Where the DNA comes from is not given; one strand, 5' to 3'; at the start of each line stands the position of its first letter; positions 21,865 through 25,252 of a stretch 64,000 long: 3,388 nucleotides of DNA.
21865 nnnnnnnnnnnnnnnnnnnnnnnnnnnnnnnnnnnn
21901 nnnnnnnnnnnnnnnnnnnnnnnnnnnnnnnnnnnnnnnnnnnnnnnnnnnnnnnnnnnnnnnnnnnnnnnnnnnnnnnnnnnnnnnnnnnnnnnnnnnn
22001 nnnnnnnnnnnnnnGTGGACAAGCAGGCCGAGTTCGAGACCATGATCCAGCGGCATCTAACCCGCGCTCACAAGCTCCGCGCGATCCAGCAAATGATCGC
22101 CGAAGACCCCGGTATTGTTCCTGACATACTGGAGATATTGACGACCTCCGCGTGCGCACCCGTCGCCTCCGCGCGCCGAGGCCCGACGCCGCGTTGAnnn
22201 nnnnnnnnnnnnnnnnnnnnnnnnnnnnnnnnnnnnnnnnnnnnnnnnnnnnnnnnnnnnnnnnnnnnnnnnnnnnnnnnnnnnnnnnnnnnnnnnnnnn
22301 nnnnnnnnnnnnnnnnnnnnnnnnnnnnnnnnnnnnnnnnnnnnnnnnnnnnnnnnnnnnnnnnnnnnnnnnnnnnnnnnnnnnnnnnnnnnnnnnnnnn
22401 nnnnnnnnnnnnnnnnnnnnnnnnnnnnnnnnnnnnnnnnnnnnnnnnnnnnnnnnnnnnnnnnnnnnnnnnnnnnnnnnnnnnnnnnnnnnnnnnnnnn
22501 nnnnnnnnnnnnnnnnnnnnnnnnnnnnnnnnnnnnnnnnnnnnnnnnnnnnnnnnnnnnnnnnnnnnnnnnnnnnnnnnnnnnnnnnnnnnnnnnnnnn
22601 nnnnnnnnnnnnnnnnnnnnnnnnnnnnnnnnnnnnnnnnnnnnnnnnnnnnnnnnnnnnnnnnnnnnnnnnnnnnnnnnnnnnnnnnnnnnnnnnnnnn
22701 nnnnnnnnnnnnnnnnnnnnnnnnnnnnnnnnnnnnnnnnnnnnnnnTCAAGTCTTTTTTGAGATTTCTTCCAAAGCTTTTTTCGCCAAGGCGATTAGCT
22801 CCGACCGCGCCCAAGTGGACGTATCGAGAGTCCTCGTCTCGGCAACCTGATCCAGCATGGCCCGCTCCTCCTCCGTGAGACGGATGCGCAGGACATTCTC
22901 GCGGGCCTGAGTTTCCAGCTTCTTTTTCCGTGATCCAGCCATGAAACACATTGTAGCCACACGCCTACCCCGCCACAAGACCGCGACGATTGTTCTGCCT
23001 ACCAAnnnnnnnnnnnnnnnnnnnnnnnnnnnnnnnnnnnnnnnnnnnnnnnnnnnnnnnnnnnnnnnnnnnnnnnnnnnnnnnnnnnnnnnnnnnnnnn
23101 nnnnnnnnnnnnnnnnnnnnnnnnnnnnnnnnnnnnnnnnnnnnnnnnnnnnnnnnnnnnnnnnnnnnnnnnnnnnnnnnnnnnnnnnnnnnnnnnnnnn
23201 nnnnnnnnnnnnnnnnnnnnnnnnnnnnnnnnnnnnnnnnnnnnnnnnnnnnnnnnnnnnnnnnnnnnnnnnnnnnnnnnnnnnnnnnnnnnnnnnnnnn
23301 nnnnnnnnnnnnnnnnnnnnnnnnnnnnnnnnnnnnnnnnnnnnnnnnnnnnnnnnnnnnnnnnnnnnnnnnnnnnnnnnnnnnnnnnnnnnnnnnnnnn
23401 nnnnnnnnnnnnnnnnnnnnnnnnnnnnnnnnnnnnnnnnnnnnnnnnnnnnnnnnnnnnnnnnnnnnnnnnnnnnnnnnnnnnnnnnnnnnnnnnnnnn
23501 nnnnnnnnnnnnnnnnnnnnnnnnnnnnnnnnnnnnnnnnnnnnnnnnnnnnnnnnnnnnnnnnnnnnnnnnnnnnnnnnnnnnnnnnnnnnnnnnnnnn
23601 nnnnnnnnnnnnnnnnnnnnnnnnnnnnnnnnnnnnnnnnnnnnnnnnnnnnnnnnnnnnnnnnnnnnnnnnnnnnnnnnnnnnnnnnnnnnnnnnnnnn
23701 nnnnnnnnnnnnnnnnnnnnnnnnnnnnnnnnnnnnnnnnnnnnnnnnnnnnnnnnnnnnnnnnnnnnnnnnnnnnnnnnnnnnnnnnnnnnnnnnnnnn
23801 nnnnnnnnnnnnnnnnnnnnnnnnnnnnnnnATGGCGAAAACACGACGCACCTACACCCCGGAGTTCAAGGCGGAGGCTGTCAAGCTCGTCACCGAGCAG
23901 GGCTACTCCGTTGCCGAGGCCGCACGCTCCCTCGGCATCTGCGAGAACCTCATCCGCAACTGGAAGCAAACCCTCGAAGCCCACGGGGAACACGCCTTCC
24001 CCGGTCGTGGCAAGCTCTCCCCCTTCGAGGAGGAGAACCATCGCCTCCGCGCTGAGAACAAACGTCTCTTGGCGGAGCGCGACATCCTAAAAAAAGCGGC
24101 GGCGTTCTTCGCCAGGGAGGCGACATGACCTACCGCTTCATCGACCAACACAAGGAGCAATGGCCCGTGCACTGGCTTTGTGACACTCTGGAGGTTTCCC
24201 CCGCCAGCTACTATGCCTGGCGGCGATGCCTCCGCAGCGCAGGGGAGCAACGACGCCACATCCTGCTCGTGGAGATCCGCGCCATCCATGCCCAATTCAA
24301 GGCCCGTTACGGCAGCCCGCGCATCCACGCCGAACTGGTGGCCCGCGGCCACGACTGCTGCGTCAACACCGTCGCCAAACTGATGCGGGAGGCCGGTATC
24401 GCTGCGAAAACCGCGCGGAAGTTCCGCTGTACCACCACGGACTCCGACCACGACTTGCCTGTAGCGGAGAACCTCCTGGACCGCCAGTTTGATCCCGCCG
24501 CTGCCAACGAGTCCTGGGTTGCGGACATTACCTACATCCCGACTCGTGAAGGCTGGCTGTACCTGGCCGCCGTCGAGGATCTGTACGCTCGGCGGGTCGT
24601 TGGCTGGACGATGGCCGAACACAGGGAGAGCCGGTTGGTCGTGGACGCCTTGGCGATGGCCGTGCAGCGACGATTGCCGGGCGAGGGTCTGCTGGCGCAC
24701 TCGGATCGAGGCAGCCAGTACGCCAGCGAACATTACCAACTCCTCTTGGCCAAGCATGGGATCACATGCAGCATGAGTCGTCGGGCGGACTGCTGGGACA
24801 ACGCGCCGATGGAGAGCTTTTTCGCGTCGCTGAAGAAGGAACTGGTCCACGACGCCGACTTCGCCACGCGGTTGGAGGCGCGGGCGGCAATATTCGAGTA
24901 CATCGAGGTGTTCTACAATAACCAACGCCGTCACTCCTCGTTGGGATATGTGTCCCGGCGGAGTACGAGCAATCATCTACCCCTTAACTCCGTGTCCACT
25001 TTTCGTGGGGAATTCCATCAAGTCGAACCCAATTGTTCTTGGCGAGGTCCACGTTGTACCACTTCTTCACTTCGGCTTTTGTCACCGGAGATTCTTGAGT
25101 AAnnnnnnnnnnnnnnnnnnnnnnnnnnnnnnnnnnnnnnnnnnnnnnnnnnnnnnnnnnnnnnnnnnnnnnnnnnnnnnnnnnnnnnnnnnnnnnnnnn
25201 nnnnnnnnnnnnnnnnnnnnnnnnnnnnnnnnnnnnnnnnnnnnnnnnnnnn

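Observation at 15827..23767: Two inverted, diverged copies of a SWIM-zinc-finger DDE transposase + divergent RHH module flank a kinase-containing cargo (composite-transposon-like)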

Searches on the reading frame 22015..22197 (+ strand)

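Call 41: search_protein_families(library=pfam, proteins=[window:22015-22197:+], max_evalue=0.1)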
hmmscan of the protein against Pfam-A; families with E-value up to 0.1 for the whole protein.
window:22015-22197:+ (60 aa): 2 families
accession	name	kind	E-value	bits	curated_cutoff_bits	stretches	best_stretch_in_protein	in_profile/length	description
PF01309.23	EAV_GS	-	0.0013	18.9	25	1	4-55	39-90/196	Equine arteritis virus small envelope glycoprotein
PF09280.16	XPC-binding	-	0.06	13.5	26.4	1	15-44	4-33/57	XPC-binding domain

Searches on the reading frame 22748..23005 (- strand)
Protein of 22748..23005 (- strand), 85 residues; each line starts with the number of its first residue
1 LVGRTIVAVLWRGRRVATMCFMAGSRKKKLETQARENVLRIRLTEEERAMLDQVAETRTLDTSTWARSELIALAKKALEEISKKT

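Call 3: search_protein_families(library=pfam, proteins=[window:22748-23005:-], max_evalue=0.1)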
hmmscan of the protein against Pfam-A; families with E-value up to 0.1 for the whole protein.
window:22748-23005:- (85 aa): 5 families
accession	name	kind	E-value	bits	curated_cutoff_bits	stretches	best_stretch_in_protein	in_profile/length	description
PF21983.2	NikA-like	-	0.0019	18.7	27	1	35-68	3-36/72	Mobilization protein NikA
PF19807.5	DUF6290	-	0.0053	17.4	27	1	39-70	4-35/72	Family of unknown function (DUF6290)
PF18037.7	Ubiquitin_5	-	0.017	15.8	23.2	1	11-61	8-58/98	Ubiquitin-like domain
PF02585.22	PIG-L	-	0.023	15.6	28.2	1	2-61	14-75/129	GlcNAc-PI de-N-acetylase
PF08152.18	GUCT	-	0.076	13.7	27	1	12-58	24-70/96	GUCT (NUC152) domain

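Call 7: search_protein_families(library=ncbifam, proteins=[window:22748-23005:-], max_evalue=0.1)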
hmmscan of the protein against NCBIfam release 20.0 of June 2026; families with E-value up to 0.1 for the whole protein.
window:22748-23005:- (85 aa): 1 family
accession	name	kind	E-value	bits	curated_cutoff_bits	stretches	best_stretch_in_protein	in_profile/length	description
NF046040.1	RelB_antitoxin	equivalog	0.017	15.4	50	1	40-71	2-33/69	type II toxin-antitoxin system RelB family antitoxin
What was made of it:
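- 22748..22942 (-): RHH2: small divergent RHH-type gene (64 aa). Sub-threshold NikA-like, DUF6290 and RelB hits (calls 3, 7).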

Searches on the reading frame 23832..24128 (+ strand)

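Call 7: search_protein_families(library=ncbifam, proteins=[window:23832-24128:+], max_evalue=0.1)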
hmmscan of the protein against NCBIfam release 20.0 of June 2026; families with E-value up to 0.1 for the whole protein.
window:23832-24128:+ (98 aa): 9 families
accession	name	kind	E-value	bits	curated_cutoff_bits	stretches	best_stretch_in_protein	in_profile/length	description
NF033516.0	transpos_IS3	equivalog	3.1e-18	66.2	160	1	11-93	1-85/369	IS3 family transposase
NF047595.1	IS66_ISRel24_TnpA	equivalog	1.5e-09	38.5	74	1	5-49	2-46/113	IS66-like element accessory protein TnpA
NF038385.1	IS66_access_TnpA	equivalog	3.3e-07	30.1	150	1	3-49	83-130/190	IS66-like element accessory protein TnpA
NF033545.0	transpos_IS630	equivalog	6.8e-05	22.4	100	1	15-70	3-63/299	IS630 family transposase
NF033577.2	transpos_IS481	equivalog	0.00012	21.7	224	1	13-61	2-50/284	IS481 family transposase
NF033546.1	transpos_IS21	equivalog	0.0066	16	160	1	19-81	3-72/294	IS21 family transposase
NF007225.0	PRK09643.1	equivalog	0.018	14.7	190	1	14-42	140-168/204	RNA polymerase sigma factor SigM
NF033594.2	transpos_ISNCY_2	equivalog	0.063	12.4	250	1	17-57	3-43/368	ISNCY family transposase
NF007271.0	PRK09726.1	equivalog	0.086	12.8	79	0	3-45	3-46/88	type II toxin-antitoxin system antitoxin HipB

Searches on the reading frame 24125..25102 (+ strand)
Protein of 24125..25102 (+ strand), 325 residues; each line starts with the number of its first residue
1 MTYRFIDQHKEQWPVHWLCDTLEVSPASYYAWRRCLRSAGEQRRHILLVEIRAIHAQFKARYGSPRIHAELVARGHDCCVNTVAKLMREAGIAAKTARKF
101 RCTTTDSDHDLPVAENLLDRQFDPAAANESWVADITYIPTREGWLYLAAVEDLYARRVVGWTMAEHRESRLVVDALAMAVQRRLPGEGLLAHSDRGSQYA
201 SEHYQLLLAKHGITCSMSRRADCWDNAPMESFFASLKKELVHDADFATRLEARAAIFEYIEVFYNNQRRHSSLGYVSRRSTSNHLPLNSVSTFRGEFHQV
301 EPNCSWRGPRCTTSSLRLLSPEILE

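Call 7: search_protein_families(library=ncbifam, proteins=[window:24125-25102:+], max_evalue=0.1)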
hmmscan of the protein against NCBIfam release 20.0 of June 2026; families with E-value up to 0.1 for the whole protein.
window:24125-25102:+ (325 aa): 5 families
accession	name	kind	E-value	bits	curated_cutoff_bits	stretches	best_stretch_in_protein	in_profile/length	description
NF033516.0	transpos_IS3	equivalog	2.5e-104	349.4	160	1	3-277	91-364/369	IS3 family transposase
NF033577.2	transpos_IS481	equivalog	3.8e-26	92.2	224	1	6-274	6-276/284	IS481 family transposase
NF033546.1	transpos_IS21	equivalog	6.5e-05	22.6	160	1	195-275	195-276/294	IS21 family transposase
NF006918.0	PRK09409.1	subfamily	0.0048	16.5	597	1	145-289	144-292/301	IS2 transposase TnpB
NF033545.0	transpos_IS630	equivalog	0.058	12.8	100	0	18-136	18-152/299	IS630 family transposase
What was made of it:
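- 23768..25017 (+): IS3-family insertion sequence (1250 bp), with TG...CA ends, 37-nt inverted repeats, orfA 23832-24128 and orfB from 24125 in the -1 frame. It interrupts tnp2. NF033516 at 349 bits, cutoff 160 (call 7).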
